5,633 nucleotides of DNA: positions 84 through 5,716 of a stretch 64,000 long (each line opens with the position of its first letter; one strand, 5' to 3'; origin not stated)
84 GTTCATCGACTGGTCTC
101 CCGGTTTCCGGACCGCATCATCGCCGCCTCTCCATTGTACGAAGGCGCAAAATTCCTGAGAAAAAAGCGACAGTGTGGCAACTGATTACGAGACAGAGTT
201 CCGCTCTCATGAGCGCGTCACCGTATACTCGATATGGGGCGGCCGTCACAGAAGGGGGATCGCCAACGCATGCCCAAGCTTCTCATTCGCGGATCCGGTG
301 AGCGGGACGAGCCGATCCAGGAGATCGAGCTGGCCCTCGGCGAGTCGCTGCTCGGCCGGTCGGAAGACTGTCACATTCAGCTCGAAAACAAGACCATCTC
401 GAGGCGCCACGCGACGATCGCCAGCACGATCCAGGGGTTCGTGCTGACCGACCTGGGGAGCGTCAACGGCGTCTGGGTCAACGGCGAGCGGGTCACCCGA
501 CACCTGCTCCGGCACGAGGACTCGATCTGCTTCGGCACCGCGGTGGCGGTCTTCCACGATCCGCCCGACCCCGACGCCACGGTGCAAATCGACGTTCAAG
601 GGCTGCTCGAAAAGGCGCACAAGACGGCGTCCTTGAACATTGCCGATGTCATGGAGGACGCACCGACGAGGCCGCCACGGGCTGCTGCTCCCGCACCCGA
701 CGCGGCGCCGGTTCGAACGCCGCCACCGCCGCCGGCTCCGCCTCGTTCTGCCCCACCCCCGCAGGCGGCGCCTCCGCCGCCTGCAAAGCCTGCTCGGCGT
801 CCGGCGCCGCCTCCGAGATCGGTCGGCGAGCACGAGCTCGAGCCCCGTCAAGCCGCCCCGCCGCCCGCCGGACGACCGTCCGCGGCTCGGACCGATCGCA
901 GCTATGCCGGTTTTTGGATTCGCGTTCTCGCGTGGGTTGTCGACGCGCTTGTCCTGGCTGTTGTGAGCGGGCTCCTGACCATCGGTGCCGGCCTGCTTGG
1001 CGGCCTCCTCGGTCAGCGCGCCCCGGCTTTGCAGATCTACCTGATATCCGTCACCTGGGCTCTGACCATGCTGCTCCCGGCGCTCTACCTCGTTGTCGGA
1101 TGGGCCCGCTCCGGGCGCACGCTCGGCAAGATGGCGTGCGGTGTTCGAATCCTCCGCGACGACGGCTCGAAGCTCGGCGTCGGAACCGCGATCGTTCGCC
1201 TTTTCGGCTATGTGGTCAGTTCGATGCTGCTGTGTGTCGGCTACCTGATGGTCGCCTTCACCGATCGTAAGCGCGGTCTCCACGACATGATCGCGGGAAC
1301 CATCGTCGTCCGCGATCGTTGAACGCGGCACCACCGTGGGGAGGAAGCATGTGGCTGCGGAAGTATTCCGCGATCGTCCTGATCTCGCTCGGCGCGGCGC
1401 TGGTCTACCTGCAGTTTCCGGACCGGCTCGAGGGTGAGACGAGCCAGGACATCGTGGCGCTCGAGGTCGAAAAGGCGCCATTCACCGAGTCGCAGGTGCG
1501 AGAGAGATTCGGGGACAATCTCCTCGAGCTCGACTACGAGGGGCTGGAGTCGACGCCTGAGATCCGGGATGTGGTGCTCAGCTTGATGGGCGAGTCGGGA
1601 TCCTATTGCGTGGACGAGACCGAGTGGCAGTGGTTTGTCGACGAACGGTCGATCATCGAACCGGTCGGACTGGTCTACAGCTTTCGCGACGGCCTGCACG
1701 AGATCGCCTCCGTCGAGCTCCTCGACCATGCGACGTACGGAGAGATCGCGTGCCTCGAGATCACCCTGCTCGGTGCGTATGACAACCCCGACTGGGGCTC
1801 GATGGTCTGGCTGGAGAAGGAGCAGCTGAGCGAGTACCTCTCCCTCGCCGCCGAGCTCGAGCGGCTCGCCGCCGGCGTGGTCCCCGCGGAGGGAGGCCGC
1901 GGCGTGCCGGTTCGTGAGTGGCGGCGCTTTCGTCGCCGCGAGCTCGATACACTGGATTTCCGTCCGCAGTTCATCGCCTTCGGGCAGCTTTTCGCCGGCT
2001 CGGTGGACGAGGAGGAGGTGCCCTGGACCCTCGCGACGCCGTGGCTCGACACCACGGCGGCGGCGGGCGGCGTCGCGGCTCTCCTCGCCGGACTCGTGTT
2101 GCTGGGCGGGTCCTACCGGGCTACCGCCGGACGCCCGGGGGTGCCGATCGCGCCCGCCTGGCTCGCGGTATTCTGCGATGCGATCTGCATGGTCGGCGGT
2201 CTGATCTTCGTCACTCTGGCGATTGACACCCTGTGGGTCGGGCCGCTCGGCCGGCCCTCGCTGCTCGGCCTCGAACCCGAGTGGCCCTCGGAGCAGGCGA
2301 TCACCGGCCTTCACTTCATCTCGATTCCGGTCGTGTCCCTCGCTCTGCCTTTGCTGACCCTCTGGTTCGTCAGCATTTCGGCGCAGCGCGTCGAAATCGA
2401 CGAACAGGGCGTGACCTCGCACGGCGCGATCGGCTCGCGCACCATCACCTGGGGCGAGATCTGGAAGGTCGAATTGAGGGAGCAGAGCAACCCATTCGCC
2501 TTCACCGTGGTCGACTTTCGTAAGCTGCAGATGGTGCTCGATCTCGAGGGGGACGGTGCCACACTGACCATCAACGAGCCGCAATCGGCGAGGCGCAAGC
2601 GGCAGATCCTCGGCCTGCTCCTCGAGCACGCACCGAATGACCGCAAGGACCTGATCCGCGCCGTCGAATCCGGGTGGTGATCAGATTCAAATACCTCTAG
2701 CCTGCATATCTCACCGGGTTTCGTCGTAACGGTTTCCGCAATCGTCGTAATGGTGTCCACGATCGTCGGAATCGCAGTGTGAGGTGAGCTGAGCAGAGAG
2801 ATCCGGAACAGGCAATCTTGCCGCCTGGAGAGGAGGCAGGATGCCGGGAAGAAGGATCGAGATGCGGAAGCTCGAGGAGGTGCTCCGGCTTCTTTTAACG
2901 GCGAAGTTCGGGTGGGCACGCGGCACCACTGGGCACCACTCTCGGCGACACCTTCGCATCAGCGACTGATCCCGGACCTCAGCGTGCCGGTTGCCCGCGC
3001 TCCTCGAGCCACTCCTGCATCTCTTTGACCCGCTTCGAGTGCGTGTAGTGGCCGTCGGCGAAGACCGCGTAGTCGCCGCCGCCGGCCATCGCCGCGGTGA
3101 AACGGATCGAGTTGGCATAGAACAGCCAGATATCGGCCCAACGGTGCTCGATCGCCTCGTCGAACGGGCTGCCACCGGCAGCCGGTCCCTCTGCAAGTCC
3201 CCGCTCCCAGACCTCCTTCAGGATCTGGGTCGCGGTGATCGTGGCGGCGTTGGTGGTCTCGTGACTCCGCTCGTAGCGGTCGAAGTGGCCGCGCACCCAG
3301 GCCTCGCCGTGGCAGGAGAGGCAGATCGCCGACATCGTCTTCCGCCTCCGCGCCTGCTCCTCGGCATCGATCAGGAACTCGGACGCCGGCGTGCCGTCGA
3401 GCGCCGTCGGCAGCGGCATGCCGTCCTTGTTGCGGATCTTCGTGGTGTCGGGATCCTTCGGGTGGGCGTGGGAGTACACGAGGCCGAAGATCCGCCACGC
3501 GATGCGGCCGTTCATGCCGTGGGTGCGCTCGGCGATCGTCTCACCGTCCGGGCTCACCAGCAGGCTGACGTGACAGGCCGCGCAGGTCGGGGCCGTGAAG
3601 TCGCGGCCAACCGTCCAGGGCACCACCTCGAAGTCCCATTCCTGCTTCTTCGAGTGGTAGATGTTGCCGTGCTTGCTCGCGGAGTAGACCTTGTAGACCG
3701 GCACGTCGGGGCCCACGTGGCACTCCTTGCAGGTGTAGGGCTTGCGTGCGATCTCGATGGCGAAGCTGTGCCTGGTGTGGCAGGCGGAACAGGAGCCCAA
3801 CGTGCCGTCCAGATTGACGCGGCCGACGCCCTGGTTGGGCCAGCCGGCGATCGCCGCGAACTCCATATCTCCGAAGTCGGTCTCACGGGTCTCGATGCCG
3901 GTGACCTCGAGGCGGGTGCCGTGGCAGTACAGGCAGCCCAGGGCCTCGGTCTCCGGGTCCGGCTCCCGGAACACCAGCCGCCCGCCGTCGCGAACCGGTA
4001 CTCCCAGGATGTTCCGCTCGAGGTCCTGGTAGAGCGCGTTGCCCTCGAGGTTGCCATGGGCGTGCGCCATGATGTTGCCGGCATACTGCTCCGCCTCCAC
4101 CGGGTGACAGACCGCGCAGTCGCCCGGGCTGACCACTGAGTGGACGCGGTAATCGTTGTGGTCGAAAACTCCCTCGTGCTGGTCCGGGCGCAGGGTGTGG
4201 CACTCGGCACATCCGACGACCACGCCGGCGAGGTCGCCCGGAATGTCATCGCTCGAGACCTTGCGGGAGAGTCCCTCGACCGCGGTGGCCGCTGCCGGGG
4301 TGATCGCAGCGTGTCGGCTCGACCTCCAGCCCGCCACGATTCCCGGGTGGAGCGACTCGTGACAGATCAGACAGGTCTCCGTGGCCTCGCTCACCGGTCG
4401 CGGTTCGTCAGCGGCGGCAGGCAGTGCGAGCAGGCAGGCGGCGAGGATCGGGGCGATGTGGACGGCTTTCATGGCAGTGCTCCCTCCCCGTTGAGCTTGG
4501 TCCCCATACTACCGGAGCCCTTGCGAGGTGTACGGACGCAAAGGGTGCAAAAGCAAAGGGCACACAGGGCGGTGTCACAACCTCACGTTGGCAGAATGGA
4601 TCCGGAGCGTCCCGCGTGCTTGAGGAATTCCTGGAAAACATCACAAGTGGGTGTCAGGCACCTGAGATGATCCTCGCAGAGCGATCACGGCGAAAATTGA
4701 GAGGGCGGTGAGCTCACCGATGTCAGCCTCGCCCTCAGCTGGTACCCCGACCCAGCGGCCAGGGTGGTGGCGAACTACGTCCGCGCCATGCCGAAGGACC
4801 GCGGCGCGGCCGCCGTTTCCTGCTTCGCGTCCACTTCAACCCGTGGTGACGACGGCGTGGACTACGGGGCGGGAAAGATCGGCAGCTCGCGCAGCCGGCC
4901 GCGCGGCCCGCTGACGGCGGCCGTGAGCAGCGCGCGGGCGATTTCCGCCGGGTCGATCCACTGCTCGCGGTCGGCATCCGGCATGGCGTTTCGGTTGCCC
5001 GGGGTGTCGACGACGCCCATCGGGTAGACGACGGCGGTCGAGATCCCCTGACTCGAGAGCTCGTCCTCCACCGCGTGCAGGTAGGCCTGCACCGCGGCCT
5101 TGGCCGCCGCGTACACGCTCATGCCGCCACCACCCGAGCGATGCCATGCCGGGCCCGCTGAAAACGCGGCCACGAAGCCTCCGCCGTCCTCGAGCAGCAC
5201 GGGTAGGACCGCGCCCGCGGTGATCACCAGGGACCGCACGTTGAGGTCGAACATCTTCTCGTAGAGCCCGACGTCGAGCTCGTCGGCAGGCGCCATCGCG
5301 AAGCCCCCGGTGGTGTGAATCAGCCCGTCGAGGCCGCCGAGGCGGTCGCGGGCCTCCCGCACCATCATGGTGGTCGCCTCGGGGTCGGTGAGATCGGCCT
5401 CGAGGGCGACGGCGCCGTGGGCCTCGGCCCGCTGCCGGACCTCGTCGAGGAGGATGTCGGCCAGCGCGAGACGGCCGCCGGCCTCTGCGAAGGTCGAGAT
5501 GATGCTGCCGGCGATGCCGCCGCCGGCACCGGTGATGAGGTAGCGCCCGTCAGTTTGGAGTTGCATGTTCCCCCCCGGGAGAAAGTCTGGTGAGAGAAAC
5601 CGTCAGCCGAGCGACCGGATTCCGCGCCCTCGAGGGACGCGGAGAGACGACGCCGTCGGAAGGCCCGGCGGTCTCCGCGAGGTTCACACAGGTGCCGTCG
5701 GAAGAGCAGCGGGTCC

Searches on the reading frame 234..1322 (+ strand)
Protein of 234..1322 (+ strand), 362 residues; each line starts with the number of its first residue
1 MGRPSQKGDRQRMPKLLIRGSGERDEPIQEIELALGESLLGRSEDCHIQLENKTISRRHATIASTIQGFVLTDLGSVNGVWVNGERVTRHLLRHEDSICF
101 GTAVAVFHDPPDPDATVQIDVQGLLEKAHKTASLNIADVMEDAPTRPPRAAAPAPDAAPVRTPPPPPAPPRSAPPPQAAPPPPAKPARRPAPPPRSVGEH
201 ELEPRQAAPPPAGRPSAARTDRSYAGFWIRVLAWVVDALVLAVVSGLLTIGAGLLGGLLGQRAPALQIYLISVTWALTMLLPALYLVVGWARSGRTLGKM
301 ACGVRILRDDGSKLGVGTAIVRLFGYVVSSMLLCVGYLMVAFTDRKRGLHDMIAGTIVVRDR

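Call 45: search_protein_families(library=pfam, proteins=[window:234-1322:+], max_evalue=0.00001)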
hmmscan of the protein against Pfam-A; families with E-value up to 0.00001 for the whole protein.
window:234-1322:+ (362 aa): 3 families
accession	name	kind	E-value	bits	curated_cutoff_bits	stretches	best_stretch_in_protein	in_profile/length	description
PF06271.18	RDD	-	3.4e-25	89.4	24.1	1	224-355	1-137/137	RDD family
PF00498.31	FHA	-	3.7e-19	69.4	20.7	1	40-101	3-67/67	FHA domain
PF16697.10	Yop-YscD_cpl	-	3.3e-12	46.9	33.2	1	30-108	11-91/94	Inner membrane component of T3SS, cytoplasmic domain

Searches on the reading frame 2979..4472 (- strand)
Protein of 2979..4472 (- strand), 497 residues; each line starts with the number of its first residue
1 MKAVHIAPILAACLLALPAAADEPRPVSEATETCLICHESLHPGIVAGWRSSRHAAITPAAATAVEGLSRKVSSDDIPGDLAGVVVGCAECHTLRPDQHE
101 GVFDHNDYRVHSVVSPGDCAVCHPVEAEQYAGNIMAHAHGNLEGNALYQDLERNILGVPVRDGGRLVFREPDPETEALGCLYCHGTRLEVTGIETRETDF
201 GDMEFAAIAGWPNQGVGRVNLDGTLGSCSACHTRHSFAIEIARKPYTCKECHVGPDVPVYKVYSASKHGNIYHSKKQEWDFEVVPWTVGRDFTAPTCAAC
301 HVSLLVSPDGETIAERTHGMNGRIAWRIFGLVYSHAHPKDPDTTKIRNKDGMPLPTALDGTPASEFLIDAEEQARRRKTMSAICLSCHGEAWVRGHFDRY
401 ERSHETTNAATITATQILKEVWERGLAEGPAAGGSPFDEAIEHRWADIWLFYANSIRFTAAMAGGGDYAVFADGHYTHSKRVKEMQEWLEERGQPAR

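Call 45: search_protein_families(library=pfam, proteins=[window:2979-4472:-], max_evalue=0.00001)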
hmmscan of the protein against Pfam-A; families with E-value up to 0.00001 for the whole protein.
window:2979-4472:- (497 aa): 3 families
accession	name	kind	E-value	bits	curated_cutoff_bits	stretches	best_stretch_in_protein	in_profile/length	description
PF13447.11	Multi-haem_cyto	-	2.1e-21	76.9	21.9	1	227-303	97-175/269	Seven times multi-haem cytochrome CxxCH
PF14522.11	Cytochrome_C7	-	1.1e-11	44.8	24.8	0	177-252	13-66/67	Cytochrome c7 and related cytochrome c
PF13435.11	Cytochrome_C554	-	6.3e-10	40.3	20.8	0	247-321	1-75/84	Cytochrome c554 and c-prime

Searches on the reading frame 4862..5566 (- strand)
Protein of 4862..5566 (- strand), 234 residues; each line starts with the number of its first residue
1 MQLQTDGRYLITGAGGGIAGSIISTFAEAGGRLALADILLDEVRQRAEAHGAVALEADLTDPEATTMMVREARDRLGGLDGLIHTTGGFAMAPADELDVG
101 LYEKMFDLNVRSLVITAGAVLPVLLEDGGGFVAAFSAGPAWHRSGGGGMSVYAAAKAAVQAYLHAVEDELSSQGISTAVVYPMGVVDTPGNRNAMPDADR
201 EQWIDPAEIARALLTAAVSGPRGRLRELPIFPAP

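Call 45: search_protein_families(library=pfam, proteins=[window:4862-5566:-], max_evalue=0.00001)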
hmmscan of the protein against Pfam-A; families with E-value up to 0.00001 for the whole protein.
window:4862-5566:- (234 aa): 3 families
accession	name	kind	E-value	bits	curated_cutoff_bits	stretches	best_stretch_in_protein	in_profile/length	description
PF00106.31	adh_short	-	6.3e-30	104.6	26.6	1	10-195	4-191/195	short chain dehydrogenase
PF13561.12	adh_short_C2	-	1.8e-23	83.8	27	1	13-202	1-193/236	Enoyl-(Acyl carrier protein) reductase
PF08659.16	KR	-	9.4e-07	29.3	22.6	1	7-167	1-164/180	KR domain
